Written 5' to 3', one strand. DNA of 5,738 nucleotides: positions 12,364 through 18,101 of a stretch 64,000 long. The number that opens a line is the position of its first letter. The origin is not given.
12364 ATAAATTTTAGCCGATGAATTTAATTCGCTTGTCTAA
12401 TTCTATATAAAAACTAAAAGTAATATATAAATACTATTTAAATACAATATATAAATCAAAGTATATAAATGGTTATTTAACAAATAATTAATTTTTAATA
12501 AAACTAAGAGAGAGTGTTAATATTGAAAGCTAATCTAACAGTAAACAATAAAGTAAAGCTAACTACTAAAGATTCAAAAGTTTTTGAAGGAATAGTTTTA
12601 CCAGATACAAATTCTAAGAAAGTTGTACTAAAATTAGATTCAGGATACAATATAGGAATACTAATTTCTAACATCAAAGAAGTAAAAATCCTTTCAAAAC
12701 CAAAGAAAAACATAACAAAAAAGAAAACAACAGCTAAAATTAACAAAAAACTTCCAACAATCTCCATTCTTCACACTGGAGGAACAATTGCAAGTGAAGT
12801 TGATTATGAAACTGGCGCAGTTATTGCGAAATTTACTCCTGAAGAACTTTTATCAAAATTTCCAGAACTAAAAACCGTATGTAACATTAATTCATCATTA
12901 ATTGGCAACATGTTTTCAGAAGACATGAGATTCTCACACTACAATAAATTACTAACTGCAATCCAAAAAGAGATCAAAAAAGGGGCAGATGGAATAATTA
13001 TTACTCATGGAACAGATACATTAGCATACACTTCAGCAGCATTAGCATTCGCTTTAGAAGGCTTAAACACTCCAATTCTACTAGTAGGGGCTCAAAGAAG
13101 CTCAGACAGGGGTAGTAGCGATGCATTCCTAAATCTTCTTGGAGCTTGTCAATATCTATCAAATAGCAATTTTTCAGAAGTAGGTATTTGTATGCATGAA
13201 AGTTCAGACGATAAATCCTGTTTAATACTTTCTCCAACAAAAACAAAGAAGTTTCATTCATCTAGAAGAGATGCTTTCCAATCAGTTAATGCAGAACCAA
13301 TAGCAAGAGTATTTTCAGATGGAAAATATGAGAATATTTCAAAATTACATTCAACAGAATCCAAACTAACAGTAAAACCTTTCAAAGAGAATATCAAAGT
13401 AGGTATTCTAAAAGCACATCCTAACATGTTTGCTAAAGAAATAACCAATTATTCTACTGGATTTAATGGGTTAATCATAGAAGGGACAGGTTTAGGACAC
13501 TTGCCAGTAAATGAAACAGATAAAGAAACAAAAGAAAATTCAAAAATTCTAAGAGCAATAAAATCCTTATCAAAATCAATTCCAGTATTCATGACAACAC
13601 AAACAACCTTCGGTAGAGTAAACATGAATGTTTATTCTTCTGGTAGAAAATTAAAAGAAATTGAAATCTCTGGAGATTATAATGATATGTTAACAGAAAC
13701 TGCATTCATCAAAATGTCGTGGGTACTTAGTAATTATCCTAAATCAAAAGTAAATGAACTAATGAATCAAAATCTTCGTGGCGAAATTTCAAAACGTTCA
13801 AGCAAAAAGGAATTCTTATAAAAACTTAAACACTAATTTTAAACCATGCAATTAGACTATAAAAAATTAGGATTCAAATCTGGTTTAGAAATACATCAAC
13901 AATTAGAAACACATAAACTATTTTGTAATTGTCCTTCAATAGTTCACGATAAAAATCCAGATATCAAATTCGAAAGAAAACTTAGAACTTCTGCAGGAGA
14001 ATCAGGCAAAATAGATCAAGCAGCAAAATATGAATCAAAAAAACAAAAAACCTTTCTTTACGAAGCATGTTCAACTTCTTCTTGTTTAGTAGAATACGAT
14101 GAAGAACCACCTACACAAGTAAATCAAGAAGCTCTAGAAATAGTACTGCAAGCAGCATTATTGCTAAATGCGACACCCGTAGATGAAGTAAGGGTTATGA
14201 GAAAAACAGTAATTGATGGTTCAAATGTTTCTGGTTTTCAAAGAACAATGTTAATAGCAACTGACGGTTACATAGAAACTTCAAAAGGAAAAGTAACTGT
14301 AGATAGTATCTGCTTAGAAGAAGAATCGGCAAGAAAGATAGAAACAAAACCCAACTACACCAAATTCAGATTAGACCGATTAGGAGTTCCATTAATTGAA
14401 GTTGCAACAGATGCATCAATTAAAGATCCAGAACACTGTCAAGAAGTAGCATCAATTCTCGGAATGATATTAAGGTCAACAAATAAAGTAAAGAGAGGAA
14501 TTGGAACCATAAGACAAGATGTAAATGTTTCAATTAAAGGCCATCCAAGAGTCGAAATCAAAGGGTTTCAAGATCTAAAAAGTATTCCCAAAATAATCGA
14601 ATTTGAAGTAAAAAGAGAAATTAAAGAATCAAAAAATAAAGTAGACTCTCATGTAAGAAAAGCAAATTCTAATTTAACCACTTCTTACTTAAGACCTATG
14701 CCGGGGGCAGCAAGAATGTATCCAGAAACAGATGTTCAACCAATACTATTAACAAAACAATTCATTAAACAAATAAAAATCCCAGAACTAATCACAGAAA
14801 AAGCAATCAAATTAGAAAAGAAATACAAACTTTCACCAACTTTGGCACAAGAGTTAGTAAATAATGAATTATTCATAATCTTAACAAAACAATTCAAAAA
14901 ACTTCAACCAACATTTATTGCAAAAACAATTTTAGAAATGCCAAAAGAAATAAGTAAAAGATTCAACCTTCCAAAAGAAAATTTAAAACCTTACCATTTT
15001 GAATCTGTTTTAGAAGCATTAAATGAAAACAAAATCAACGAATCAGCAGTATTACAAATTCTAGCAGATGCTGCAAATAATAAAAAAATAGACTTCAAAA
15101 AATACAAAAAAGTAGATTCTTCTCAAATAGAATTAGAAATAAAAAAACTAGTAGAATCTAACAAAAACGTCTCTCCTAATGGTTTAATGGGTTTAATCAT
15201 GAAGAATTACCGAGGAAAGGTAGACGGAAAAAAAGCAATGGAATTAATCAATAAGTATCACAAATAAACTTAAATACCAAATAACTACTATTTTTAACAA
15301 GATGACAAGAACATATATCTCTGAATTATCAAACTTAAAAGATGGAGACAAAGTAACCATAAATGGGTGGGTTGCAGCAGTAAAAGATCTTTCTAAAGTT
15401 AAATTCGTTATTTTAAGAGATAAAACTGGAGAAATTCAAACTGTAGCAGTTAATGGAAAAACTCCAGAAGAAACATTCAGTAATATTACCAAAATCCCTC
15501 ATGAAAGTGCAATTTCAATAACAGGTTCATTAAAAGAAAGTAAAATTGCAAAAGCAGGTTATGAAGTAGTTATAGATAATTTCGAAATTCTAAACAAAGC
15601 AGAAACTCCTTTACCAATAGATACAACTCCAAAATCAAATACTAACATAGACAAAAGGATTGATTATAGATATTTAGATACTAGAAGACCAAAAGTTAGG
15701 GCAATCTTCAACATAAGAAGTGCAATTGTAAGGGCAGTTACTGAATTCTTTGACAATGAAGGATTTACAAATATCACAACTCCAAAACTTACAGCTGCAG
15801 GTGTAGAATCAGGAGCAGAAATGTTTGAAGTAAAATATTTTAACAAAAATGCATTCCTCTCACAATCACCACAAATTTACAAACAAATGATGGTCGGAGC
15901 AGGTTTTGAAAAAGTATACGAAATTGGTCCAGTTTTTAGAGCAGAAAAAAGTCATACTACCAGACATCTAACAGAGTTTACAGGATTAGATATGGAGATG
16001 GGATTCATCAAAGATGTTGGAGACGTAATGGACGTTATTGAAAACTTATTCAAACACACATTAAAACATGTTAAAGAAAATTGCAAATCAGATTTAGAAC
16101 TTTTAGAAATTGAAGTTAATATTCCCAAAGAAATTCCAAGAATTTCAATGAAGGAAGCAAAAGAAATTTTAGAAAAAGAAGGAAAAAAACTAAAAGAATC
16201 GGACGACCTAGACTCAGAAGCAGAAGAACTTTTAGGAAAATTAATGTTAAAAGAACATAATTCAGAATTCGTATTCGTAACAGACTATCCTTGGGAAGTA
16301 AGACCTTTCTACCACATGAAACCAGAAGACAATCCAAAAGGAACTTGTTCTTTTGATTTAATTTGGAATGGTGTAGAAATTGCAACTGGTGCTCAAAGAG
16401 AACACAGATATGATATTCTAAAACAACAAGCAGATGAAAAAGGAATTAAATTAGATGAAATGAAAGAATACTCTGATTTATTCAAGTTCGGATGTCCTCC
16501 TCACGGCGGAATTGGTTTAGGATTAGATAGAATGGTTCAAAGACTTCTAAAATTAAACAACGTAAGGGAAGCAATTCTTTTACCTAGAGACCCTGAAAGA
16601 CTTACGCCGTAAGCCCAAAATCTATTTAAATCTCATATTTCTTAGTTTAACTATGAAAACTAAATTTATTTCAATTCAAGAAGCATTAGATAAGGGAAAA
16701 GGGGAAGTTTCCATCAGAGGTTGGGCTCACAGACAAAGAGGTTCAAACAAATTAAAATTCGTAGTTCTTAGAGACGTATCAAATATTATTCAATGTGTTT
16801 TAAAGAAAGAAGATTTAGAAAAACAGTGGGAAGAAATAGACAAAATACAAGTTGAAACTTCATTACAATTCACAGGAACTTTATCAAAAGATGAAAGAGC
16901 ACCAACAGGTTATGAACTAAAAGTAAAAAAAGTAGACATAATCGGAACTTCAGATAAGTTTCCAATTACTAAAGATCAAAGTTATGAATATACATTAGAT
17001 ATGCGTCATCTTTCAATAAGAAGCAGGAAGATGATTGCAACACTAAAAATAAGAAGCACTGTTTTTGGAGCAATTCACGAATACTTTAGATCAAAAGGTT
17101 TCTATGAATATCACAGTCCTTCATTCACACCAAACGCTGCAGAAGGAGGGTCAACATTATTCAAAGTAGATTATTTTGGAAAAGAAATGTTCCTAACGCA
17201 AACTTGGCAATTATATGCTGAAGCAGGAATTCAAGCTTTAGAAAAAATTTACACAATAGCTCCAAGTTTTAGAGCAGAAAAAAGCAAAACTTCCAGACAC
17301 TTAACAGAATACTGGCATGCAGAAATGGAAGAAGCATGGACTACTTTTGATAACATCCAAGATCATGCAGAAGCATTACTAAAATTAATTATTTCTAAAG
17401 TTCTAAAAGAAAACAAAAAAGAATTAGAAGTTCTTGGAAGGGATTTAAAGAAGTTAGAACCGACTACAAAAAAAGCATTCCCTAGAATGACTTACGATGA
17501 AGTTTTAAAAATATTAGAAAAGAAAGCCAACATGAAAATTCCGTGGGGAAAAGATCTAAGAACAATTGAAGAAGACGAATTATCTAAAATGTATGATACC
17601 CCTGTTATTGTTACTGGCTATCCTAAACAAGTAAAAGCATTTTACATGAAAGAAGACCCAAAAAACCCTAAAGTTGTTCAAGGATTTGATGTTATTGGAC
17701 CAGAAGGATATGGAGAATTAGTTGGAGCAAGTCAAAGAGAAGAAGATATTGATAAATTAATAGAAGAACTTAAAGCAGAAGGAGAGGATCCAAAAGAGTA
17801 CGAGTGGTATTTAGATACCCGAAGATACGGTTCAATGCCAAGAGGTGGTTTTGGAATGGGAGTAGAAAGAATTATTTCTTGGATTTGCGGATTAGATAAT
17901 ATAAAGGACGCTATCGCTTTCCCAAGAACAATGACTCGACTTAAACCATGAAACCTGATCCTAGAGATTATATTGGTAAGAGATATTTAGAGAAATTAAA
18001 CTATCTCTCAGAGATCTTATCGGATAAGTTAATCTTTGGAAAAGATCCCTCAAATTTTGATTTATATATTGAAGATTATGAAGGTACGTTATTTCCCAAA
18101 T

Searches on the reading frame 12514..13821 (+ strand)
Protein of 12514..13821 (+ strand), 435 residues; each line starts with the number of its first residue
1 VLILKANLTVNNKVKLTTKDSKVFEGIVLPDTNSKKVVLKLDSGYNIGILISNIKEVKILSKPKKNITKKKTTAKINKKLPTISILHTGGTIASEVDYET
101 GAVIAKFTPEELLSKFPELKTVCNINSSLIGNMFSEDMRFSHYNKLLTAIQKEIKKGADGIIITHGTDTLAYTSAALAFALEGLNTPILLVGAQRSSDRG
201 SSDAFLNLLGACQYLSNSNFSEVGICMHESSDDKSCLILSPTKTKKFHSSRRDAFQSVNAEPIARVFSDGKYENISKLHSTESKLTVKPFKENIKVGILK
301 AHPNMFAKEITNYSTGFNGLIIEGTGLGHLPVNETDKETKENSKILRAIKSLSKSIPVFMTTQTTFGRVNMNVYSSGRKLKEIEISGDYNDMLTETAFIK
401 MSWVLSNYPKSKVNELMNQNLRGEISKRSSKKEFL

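Call 38: search_protein_families(library=pfam, proteins=[window:12514-13821:+], max_evalue=0.00001)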
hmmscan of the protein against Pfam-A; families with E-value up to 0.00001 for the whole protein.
window:12514-13821:+ (435 aa): 3 families
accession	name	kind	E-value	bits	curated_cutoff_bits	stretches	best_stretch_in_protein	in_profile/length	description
PF00710.25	Asparaginase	-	8.6e-56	189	22.5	1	83-269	2-182/193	Asparaginase, N-terminal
PF17763.6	Asparaginase_C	-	7.5e-18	65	34.6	1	295-409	1-105/114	Glutaminase/Asparaginase C-terminal domain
PF18195.6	GatD_N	-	1e-12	47.6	25.7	1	12-60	5-54/54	GatD N-terminal domain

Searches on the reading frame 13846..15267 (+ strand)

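Call 38: search_protein_families(library=pfam, proteins=[window:13846-15267:+], max_evalue=0.00001)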
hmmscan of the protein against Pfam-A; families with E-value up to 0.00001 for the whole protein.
window:13846-15267:+ (473 aa): 2 families
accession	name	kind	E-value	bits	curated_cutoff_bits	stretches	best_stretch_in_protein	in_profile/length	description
PF02934.20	GatB_N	-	1.8e-53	182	23.4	1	12-307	3-276/277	GatB/GatE catalytic domain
PF02637.23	GatB_Yqey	-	5.7e-06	26.7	27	1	348-470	8-146/148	GatB domain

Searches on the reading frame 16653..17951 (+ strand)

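Call 38: search_protein_families(library=pfam, proteins=[window:16653-17951:+], max_evalue=0.00001)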
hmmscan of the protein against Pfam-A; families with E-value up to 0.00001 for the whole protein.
window:16653-17951:+ (432 aa): 2 families
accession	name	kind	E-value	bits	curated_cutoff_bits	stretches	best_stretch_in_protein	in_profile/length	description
PF00152.25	tRNA-synt_2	-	5.7e-69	233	25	1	112-426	3-307/308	tRNA synthetases class II (D, K and N)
PF01336.31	tRNA_anti-codon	-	2.1e-14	53.6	27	1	19-97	1-75/75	OB-fold nucleic acid binding domain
